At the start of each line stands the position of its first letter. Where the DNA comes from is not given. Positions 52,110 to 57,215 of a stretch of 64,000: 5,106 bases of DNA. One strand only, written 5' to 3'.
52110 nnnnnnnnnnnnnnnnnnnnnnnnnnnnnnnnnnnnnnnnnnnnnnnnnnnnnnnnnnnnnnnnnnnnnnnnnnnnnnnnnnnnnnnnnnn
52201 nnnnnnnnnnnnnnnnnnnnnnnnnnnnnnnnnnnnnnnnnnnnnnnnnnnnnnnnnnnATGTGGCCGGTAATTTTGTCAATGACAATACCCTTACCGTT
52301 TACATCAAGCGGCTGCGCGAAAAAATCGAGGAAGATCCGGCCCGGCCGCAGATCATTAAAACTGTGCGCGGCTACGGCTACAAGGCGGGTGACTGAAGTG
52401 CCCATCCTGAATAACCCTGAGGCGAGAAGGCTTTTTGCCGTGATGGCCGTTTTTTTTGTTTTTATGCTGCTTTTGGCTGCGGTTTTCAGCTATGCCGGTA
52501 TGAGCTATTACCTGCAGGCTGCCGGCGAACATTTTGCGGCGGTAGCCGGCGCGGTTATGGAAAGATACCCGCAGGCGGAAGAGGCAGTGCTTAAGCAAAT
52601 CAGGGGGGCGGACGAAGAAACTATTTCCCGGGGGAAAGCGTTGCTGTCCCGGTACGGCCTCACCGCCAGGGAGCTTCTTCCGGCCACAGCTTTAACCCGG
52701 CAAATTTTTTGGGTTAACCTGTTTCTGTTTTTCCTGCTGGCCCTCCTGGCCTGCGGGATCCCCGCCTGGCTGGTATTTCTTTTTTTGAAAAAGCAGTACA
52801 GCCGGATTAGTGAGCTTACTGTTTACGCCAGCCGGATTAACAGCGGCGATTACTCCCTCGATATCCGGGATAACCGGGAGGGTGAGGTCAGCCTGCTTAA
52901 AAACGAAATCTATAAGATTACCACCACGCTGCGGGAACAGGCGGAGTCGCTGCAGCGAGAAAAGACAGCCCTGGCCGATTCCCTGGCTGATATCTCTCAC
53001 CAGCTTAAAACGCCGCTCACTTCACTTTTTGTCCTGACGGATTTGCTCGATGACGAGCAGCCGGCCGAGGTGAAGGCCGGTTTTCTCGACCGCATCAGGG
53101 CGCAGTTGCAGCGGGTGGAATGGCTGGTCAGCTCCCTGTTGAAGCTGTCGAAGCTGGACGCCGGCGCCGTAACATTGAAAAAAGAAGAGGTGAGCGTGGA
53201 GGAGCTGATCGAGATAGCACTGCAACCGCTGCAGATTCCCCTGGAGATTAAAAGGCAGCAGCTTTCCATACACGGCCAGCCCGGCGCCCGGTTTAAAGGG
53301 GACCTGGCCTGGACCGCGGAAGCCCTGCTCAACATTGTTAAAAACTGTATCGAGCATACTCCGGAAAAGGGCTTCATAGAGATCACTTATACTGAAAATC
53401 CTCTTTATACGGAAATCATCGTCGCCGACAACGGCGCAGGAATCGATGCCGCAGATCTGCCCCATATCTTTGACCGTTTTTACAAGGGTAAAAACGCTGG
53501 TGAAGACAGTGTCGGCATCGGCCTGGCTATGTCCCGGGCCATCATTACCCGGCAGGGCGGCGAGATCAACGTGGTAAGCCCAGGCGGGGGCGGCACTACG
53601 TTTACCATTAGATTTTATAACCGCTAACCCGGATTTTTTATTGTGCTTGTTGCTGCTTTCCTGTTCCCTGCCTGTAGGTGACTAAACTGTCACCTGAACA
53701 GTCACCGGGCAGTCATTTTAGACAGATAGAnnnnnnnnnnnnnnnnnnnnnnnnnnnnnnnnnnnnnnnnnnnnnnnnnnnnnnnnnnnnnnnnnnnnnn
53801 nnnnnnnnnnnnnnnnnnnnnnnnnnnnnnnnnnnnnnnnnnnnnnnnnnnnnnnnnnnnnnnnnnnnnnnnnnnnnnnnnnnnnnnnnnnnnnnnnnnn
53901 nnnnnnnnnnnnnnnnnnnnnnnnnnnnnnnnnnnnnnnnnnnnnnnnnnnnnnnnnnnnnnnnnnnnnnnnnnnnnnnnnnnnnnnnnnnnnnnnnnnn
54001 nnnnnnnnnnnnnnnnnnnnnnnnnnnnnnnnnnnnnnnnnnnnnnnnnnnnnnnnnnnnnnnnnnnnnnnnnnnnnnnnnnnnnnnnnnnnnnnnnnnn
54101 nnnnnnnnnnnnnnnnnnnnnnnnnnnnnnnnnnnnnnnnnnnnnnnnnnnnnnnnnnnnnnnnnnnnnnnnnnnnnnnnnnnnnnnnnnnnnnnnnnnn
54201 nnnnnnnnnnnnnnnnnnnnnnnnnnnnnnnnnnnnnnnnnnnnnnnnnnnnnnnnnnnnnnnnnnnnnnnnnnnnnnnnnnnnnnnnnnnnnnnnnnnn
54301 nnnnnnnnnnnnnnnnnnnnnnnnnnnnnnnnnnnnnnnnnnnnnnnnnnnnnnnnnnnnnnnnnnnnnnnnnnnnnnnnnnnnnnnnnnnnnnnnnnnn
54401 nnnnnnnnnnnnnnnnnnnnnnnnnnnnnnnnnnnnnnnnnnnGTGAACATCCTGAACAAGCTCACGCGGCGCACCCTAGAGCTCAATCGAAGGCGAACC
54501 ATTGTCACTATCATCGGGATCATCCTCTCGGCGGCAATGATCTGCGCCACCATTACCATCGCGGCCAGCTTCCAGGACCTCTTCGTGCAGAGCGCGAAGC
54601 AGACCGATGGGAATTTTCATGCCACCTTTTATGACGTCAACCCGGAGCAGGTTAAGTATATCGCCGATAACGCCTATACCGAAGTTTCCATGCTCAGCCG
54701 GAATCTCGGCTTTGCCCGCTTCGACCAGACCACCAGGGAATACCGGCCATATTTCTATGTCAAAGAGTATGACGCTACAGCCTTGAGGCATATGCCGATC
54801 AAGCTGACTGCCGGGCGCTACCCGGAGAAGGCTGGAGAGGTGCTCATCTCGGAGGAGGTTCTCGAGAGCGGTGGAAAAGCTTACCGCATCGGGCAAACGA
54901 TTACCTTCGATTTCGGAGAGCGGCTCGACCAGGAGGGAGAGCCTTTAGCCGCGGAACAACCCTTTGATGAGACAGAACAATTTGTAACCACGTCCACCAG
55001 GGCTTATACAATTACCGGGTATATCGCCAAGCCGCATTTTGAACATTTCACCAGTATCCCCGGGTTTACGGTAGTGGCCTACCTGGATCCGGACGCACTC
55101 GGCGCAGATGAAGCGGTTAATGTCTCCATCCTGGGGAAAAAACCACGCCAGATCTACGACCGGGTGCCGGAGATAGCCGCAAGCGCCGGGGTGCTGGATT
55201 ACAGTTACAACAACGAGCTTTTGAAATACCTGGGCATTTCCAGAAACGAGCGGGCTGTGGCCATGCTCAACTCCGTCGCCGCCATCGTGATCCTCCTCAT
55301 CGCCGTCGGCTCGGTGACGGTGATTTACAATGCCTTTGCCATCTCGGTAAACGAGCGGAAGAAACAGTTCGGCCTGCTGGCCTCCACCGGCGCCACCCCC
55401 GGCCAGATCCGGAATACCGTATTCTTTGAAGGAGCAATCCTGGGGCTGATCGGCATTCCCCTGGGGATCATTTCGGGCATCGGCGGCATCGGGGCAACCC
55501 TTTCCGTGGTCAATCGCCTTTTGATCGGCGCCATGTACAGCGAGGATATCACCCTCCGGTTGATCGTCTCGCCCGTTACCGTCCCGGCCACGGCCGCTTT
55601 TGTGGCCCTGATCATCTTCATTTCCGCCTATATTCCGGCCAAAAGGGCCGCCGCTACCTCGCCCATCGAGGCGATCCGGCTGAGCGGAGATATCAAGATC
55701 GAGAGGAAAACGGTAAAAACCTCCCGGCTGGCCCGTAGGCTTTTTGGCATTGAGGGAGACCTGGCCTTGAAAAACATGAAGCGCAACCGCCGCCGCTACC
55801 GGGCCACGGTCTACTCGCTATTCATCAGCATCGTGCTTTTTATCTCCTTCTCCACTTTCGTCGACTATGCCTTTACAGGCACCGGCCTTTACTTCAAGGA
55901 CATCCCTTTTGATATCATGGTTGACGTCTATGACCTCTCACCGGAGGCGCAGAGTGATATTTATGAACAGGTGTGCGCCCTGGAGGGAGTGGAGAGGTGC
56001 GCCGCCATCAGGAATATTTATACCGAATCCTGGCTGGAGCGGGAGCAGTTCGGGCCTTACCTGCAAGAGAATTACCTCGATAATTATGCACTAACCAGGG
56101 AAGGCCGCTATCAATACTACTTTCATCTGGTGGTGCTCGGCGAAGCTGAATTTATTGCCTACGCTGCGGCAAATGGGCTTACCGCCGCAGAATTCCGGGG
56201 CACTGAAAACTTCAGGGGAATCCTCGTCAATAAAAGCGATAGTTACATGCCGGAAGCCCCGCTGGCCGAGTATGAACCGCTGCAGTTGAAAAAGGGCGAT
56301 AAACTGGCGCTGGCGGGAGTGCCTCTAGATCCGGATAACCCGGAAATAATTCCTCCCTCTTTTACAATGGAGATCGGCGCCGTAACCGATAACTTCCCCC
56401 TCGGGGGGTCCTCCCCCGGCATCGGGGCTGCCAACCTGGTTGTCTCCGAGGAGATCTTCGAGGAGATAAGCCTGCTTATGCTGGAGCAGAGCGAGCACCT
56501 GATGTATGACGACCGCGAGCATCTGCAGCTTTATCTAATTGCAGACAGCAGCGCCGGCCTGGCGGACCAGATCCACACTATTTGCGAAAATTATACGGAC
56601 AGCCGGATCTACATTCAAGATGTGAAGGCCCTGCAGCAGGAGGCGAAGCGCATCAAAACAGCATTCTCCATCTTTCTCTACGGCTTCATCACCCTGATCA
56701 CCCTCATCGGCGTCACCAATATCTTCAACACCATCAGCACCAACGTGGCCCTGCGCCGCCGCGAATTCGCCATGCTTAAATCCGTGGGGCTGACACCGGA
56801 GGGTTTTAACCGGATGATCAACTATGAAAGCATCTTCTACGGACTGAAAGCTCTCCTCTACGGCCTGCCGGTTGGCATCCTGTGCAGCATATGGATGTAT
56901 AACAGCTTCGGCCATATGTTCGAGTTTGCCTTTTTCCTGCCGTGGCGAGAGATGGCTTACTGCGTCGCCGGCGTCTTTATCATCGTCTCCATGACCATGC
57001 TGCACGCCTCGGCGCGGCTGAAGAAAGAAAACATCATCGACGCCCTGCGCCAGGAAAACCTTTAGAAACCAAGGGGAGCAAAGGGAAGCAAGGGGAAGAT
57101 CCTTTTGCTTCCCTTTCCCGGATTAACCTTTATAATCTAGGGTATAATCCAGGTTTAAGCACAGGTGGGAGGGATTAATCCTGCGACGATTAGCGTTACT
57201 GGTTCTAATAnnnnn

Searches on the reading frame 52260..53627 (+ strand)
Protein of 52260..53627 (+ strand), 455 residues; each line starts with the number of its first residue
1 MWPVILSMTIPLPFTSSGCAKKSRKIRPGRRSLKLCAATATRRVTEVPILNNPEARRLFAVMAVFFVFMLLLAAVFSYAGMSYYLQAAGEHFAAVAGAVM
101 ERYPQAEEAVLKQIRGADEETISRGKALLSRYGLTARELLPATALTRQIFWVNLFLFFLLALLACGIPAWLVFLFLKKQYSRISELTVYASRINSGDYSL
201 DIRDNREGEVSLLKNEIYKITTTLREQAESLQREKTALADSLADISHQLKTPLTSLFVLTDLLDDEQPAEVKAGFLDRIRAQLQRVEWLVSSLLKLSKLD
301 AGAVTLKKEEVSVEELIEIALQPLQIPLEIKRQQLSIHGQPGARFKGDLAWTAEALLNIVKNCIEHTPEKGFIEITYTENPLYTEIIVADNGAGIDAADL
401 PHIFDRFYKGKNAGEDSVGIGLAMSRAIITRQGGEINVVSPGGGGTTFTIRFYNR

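Call 70: search_protein_families(library=pfam, proteins=[window:52260-53627:+], max_evalue=0.00001)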
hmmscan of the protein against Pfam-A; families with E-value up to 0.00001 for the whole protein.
window:52260-53627:+ (455 aa): 2 families
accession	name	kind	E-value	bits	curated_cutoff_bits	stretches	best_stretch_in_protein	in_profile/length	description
PF02518.31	HATPase_c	-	2.5e-21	76.6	26.4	1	352-452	6-107/111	Histidine kinase-, DNA gyrase B-, and HSP90-like ATPase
PF00512.31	HisKA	-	4.9e-13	49.4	26.9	1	240-302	4-66/66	His Kinase A (phospho-acceptor) domain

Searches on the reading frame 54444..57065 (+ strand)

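Call 70: search_protein_families(library=pfam, proteins=[window:54444-57065:+], max_evalue=0.00001)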
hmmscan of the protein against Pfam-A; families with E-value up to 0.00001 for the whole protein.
window:54444-57065:+ (873 aa): 2 families
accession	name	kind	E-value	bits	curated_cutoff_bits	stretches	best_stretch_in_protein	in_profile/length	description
PF02687.27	FtsX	-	5.7e-32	110.7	25.5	2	748-864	3-120/120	FtsX-like permease C-terminal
PF12704.14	MacB_PCD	-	4.9e-06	27.4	27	1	19-192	1-152/207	MacB-like periplasmic core domain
